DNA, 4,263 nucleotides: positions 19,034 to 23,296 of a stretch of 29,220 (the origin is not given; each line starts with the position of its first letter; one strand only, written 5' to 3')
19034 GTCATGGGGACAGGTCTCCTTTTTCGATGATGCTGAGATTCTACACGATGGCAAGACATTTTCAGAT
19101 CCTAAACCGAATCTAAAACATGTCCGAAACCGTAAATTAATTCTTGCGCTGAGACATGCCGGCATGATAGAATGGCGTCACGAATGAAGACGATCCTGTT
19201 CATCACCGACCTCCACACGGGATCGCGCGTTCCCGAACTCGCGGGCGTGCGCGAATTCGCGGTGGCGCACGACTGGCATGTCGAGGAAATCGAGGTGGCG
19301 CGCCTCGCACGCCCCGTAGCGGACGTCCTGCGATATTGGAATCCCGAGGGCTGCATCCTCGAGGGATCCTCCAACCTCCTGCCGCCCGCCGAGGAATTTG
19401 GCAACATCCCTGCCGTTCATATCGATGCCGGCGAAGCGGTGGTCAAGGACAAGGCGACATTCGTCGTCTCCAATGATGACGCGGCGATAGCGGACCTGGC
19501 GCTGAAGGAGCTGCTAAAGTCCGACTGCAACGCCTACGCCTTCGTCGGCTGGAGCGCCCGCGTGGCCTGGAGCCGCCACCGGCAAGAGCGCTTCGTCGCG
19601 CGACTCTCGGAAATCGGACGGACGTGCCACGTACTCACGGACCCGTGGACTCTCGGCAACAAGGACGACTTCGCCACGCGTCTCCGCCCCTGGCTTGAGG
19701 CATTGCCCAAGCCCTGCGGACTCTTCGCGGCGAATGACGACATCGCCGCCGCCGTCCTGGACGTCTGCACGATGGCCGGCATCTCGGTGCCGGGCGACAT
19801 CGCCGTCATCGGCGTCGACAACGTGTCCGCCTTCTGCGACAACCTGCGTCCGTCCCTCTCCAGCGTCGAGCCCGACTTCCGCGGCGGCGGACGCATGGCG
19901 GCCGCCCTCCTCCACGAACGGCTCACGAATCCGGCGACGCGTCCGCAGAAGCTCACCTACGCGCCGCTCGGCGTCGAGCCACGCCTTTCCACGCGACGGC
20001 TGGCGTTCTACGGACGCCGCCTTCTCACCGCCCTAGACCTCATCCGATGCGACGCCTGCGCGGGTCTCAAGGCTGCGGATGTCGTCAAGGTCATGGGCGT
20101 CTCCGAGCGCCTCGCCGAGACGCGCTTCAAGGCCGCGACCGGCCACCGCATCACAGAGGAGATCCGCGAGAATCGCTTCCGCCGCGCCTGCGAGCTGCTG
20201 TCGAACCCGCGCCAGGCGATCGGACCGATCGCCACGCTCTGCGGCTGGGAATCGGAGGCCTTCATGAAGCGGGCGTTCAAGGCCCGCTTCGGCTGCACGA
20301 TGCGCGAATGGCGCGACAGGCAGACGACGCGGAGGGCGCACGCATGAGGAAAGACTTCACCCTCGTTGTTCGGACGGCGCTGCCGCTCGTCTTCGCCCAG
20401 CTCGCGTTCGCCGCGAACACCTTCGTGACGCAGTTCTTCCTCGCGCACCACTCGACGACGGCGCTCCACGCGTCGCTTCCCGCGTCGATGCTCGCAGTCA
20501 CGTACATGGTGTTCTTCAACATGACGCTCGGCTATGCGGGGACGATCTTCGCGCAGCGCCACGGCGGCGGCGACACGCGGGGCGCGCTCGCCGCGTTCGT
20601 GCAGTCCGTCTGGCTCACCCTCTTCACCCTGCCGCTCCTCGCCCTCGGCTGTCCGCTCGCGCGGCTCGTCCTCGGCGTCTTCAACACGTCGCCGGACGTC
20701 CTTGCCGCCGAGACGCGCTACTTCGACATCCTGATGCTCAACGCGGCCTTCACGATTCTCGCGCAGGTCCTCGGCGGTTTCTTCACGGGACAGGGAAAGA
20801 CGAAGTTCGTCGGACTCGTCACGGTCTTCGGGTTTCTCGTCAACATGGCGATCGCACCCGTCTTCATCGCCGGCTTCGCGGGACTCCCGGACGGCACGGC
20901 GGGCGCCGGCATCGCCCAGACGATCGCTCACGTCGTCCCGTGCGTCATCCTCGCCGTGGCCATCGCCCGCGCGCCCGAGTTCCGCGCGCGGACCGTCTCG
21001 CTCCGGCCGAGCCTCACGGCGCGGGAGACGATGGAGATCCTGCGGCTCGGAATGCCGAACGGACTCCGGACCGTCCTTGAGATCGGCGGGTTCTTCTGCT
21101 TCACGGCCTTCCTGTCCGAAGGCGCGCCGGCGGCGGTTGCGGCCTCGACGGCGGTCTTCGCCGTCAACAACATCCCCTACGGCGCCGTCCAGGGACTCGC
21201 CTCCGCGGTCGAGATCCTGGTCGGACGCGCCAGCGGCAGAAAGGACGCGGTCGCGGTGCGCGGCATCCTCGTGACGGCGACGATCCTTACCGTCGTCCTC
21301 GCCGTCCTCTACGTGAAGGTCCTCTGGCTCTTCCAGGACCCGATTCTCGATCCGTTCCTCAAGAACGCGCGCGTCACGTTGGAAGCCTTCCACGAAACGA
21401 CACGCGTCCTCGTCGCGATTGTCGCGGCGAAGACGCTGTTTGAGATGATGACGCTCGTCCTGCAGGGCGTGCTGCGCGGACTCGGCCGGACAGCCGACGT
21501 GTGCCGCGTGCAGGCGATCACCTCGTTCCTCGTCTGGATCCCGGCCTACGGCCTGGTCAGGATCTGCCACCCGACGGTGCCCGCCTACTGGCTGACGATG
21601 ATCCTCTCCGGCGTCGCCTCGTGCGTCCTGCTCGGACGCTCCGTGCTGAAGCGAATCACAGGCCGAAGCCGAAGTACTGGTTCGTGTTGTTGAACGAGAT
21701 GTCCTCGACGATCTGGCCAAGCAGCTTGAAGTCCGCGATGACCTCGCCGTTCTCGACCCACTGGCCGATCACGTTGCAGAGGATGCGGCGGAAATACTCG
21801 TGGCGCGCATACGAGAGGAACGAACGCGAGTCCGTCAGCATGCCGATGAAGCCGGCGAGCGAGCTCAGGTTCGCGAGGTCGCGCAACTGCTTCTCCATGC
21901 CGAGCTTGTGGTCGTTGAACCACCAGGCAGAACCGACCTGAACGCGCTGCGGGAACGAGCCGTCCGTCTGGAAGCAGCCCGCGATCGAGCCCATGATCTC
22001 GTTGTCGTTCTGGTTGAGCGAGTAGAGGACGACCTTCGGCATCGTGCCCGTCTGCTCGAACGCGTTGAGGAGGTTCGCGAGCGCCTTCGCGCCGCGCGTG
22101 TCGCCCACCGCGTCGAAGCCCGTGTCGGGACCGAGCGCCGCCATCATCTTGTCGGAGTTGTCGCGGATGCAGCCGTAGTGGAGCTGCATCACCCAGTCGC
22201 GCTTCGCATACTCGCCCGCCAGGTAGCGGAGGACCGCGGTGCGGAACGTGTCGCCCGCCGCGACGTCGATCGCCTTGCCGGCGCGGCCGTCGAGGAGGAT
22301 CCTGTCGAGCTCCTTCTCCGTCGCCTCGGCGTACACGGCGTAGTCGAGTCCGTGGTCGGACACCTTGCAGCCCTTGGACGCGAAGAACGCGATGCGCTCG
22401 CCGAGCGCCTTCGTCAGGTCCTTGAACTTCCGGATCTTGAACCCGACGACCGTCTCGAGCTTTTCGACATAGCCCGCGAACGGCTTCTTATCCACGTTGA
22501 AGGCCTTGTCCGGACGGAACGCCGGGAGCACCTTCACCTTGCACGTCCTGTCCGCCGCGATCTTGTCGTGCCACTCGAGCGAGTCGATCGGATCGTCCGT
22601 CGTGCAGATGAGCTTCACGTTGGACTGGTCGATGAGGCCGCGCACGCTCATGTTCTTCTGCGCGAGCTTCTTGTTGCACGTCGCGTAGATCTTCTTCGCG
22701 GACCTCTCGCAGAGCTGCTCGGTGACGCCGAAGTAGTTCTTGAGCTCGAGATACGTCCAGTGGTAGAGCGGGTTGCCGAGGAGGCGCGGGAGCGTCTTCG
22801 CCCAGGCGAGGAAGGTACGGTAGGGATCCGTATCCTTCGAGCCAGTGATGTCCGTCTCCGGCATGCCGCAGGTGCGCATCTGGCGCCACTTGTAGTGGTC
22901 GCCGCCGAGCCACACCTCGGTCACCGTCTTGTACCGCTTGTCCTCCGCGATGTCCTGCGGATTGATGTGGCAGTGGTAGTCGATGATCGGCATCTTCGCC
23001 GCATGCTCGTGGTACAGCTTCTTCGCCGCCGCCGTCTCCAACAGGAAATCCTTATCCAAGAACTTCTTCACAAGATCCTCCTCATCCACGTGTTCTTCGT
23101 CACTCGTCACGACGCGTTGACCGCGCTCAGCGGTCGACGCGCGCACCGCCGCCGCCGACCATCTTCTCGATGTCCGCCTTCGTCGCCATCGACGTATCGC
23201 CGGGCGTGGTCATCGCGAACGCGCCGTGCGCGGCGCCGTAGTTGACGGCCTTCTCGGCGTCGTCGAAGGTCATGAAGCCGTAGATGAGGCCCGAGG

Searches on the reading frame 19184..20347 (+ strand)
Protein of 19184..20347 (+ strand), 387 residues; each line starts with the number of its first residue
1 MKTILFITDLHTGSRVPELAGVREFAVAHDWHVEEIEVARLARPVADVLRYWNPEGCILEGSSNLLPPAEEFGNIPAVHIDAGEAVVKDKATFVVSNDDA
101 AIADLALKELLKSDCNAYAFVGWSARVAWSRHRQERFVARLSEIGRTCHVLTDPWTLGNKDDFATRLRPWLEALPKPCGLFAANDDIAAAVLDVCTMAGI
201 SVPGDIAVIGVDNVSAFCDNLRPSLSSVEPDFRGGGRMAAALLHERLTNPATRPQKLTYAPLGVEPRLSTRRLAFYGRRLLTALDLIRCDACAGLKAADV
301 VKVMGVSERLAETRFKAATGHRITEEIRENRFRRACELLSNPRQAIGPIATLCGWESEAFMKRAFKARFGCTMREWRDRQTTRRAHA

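Call 9: search_protein_families(library=pfam, proteins=[window:19184-20347:+])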
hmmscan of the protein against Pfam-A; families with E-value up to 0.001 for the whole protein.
window:19184-20347:+ (387 aa): 3 families
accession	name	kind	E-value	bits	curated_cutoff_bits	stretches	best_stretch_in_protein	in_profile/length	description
PF13377.12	Peripla_BP_3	-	3.1e-29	102.6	26.5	1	109-270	3-167/167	Periplasmic binding protein-like domain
PF12833.13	HTH_18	-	5.4e-13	49.5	33.6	1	302-379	3-80/80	Helix-turn-helix domain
PF00165.29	HTH_AraC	-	0.00013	22.5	26.6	0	345-377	10-41/42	Bacterial regulatory helix-turn-helix proteins, AraC family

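Call 27: find_related_loci(query=window:19184-20347:+, collection=genome_contigs, flank=3000)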
Query window:19184-20347:+ (387 aa) in genome_contigs; peptide patterns used: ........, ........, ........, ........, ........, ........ (x = any residue, [..] = any of these).
45 stretches matched a pattern; 2 encode a relative of the query (tblastn E <= 1e-3); 2 distinct loci.
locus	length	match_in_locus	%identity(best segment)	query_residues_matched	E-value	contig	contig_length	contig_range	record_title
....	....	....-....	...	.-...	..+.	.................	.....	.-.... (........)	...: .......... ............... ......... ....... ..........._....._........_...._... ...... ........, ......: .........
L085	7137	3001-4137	62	1-378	5e-156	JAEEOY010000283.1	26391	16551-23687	MAG: Kiritimatiellae bacterium isolate Tb.RUG.298 NODE_5786653_length_26391_cov_3.159458, whole genome shotgun sequence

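Call 50: search_solved_structures(query=window:19184-20347:+, max_evalue=0.001, show_alignments=1)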
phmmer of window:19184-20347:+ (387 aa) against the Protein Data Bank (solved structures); distinct sequences matched with E-value up to 0.001: 38.
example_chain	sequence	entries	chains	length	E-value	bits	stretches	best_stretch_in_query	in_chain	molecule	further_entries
4fe4_A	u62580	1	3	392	1.3e-31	113.3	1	21-379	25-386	Xylose operon regulatory protein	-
4fe7_A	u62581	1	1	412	1.5e-31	113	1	21-379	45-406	Xylose operon regulatory protein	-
3c3k_A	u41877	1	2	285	4.4e-11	45.7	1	94-248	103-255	Alanine racemase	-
9nt3_D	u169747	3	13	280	2e-08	36.9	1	70-254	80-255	Ancestral LacI Transcription Factor | LacI Transcription Factor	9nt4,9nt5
4kmr_A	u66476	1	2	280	2.8e-08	36.4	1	164-253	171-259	Transcriptional regulator, LacI family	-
4rk0_A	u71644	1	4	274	7.3e-08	35.1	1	177-270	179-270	LacI family sugar-binding transcriptional regulator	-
4rkq_A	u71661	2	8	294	8.1e-08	34.9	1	22-252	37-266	Transcriptional regulator, LacI family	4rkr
5ysz_A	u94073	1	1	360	8.6e-08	34.9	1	163-258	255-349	Transcriptional regulator, LacI family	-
3clk_A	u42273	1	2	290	1.9e-07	33.7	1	178-274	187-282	Transcription regulator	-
4rk1_A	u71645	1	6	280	3.7e-07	32.8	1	177-271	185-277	Ribose transcriptional regulator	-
9ny7_A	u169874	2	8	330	5.1e-07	32.3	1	167-265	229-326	Ribose operon repressor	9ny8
1sxg_A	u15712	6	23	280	1.4e-06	30.8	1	149-270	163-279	Glucose-resistance amylase regulator | Catabolite control protein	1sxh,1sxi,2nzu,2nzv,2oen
1jft_A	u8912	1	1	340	1.7e-06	30.6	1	64-267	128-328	PURINE NUCLEOTIDE SYNTHESIS REPRESSOR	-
1rzr_G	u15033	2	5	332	2e-06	30.3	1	150-270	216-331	Glucose-resistance amylase regulator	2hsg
1zvv_A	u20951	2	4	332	2.7e-06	29.9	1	150-270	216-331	Glucose-resistance amylase regulator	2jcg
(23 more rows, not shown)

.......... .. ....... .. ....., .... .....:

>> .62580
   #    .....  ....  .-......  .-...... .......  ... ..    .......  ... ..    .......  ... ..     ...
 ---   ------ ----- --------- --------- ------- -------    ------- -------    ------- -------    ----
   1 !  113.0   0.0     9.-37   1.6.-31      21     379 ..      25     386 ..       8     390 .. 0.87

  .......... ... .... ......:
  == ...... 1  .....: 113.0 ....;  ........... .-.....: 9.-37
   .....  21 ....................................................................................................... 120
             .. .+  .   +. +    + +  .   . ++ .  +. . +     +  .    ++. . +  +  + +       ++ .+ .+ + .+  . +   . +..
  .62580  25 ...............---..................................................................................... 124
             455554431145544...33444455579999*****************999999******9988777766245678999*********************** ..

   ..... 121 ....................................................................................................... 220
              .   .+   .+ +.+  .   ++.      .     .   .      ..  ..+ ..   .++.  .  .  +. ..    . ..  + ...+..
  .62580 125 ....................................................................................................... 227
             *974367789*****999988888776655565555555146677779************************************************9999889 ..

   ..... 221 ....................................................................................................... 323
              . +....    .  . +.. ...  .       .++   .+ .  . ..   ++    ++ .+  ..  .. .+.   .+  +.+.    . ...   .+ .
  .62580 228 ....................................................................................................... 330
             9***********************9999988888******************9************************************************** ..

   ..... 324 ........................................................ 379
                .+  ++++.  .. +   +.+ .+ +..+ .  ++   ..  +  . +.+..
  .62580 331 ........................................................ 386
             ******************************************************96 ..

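Call 64: search_protein_families(library=ncbifam, proteins=[window:19184-20347:+], max_evalue=0.001)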
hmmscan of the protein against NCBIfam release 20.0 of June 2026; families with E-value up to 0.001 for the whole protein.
window:19184-20347:+ (387 aa): 20 families
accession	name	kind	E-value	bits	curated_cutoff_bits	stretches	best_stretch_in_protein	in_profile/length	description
NF047341.1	lactose_RbsR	equivalog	1.2e-10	41.3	382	1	176-270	236-328/331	ribose utilization transcriptional repressor RbsR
NF006902.0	PRK09393.1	equivalog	4.2e-10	39.3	425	1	278-382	220-324/327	transcriptional regulator FtrA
NF052440.1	TransRegGNTRPSEAE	equivalog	4.6e-10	39.1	400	1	72-253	140-317/333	HTH-type transcriptional regulator GntR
NF007743.0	PRK10423.1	equivalog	5.6e-10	38.8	531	1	95-263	157-324/330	ribose operon transcriptional repressor RbsR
NF007979.0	PRK10703.1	equivalog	1.1e-09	37.8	501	1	63-267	128-329/341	HTH-type transcriptional repressor PurR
NF047913.1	TransRegIdnR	equivalog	4.9e-09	35.9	500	1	132-253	196-315/331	DNA-binding transcriptional regulator IdnR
NF007075.0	PRK09526.1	subfamily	6.8e-09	35.1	340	1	74-257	144-320/358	LacI family DNA-binding transcriptional regulator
NF010025.2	PRK13500.1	equivalog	3.4e-07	30.1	525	1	305-382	203-280/282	HTH-type transcriptional activator RhaR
NF010026.0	PRK13501.1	equivalog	2.1e-06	27.1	363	1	289-382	187-280/290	HTH-type transcriptional activator RhaR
NF008269.0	PRK11041.1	equivalog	3.7e-06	26.2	436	1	164-249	233-317/342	DNA-binding transcriptional regulator CytR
NF007860.0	PRK10572.1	equivalog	6.1e-06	25.3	208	1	278-382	183-287/292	arabinose operon transcriptional regulator AraC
TIGR01481.1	ccpA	equivalog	6.7e-06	25.7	442.35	1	177-270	238-329/330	catabolite control protein A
NF007706.0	PRK10401.1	equivalog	1.6e-05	24.4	555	1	86-228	147-288/346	HTH-type transcriptional regulator GalS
NF049932.1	TranspRegBtr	equivalog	1.8e-05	23.5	900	1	287-373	173-259/531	bacillibactin transport transcriptional regulator Btr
NF010027.0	PRK13502.1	equivalog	4.1e-05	23.2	384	1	305-378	203-276/282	HTH-type transcriptional activator RhaR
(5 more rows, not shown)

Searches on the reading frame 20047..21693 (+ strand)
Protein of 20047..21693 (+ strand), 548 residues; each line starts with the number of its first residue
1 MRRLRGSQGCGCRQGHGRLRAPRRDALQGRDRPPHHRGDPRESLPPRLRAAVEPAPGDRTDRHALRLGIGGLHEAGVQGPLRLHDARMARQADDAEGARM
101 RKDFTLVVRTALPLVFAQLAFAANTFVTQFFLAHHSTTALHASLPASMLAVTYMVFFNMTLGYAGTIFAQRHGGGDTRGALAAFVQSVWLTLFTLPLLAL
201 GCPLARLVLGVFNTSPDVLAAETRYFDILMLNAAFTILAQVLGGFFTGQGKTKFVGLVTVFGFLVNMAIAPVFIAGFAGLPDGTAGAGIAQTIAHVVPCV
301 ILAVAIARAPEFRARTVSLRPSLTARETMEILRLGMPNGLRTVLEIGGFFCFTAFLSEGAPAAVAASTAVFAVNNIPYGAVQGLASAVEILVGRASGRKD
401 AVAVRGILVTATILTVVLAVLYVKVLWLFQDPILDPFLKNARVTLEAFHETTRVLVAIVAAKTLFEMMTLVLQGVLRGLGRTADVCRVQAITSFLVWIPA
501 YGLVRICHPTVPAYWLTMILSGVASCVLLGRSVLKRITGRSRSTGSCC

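Call 10: search_protein_families(library=pfam, proteins=[window:20047-21693:+])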
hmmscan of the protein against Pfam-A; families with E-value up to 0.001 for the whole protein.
window:20047-21693:+ (548 aa): 1 family
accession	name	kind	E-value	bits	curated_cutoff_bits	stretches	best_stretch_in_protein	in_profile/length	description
PF01554.23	MatE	-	2.6e-31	109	24.9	2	340-499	4-157/161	MatE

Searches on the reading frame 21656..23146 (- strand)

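Call 10: search_protein_families(library=pfam, proteins=[window:21656-23146:-])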
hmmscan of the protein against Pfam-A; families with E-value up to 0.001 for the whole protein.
window:21656-23146:- (496 aa): 1 family
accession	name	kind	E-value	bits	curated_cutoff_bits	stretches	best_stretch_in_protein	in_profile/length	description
PF02614.20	UxaC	-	9.6e-197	654.8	25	1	27-492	2-464/464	Glucuronate isomerase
